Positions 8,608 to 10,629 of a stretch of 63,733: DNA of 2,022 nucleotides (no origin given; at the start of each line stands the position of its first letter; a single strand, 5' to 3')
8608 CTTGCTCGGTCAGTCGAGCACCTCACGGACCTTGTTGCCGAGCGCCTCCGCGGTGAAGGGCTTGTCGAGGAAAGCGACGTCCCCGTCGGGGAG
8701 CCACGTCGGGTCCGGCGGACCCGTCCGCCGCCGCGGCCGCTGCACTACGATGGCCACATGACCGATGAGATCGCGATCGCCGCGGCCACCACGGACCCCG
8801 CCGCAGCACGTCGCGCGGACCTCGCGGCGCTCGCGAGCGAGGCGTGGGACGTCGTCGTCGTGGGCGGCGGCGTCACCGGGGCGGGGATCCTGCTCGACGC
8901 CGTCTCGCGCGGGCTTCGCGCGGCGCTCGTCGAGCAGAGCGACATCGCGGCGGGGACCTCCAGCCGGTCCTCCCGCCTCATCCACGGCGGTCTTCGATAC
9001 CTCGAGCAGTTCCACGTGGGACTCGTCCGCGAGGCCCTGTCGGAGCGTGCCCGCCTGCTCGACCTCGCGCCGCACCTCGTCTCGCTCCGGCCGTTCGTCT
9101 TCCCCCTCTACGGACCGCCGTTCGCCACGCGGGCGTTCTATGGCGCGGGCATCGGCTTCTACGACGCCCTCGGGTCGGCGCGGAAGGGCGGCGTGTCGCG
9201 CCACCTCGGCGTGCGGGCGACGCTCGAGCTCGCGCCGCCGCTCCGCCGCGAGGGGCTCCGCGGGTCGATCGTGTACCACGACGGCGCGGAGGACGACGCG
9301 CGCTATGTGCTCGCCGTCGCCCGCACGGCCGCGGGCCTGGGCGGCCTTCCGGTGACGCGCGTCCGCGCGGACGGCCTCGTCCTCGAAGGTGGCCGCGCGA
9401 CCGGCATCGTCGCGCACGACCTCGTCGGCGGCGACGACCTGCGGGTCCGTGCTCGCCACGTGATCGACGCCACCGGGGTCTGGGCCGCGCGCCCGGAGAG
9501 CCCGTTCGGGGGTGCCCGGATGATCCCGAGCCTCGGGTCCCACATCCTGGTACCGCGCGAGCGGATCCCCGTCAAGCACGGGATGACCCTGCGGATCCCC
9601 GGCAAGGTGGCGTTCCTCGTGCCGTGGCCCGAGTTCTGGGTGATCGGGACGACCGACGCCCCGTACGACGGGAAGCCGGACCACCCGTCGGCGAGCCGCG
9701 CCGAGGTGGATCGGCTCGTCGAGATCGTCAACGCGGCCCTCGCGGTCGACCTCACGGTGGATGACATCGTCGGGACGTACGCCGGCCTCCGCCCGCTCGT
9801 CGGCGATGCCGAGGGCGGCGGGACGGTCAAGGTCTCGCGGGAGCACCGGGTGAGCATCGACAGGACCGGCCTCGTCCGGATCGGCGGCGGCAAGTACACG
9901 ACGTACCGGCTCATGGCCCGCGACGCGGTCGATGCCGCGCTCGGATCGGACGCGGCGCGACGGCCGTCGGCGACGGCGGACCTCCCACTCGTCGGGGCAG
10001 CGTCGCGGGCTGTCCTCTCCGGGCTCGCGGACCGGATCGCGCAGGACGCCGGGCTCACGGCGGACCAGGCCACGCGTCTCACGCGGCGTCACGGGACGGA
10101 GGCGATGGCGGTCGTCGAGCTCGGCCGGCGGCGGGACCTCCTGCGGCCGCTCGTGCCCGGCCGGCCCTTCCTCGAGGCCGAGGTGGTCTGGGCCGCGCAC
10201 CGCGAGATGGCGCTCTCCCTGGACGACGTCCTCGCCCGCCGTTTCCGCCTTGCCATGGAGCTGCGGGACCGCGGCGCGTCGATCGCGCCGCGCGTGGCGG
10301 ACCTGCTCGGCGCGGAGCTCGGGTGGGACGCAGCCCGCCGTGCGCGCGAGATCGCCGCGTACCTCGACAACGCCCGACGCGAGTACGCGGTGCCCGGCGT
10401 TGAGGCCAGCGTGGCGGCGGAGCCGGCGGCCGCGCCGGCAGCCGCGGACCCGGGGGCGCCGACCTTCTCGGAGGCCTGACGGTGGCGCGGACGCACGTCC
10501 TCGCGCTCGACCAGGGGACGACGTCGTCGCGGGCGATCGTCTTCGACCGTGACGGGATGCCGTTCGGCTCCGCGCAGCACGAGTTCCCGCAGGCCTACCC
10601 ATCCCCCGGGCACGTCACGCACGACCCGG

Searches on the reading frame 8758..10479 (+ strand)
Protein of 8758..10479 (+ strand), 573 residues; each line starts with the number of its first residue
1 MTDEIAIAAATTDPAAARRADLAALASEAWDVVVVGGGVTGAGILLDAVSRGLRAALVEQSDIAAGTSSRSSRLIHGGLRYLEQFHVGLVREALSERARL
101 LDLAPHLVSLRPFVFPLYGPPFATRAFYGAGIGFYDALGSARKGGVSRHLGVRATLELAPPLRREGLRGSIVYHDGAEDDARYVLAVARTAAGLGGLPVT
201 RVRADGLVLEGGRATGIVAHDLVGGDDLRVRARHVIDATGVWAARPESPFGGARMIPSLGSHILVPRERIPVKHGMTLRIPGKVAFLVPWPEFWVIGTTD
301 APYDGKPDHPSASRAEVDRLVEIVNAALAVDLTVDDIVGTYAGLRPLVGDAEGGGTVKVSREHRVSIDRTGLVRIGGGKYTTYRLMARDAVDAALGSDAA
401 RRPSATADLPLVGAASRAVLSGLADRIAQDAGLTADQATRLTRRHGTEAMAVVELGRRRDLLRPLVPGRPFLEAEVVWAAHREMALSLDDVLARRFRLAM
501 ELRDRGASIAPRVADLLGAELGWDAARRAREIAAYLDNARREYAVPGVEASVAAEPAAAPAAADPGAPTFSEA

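Call 48: find_encoding_contigs(protein=window:8758-10479:+, flank=10000, max_places=8)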
Protein window:8758-10479:+ (573 aa): 7 contigs read that carry it; 3 places shown.
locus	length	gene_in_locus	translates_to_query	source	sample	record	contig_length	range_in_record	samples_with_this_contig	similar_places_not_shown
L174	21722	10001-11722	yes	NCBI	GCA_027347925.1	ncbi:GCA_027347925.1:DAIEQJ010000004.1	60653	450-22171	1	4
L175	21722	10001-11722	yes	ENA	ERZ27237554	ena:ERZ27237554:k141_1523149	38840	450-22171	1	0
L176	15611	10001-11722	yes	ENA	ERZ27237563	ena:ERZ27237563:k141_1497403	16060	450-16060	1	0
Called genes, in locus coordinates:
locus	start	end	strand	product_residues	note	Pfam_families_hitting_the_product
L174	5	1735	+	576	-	PF01551:Peptidase_M23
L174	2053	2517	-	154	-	PF10386:DUF2441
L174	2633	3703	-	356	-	PF04313:HSDR_N (faint), PF18755:RAMA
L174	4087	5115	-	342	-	-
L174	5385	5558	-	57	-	PF07411:DUF1508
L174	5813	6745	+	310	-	PF00589:Phage_integrase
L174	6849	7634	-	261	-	-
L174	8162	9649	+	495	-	PF00239:Resolvase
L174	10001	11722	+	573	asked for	PF00890:FAD_binding_2 (faint), PF01266:DAO, PF16901:DAO_C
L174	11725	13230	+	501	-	PF00370:FGGY_N, PF02782:FGGY_C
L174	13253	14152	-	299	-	PF00528:BPD_transp_1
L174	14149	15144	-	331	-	PF00528:BPD_transp_1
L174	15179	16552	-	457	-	-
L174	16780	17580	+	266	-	PF08220:HTH_DeoR, PF08279:HTH_11 (weak), PF25213:HVO_A0261_N (weak), PF00455:DeoRC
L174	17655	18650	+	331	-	PF01087:GalP_UDP_transf, PF02744:GalP_UDP_tr_C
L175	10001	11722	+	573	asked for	PF00890:FAD_binding_2 (faint), PF01266:DAO, PF16901:DAO_C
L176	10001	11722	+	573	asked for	PF00890:FAD_binding_2 (faint), PF01266:DAO, PF16901:DAO_C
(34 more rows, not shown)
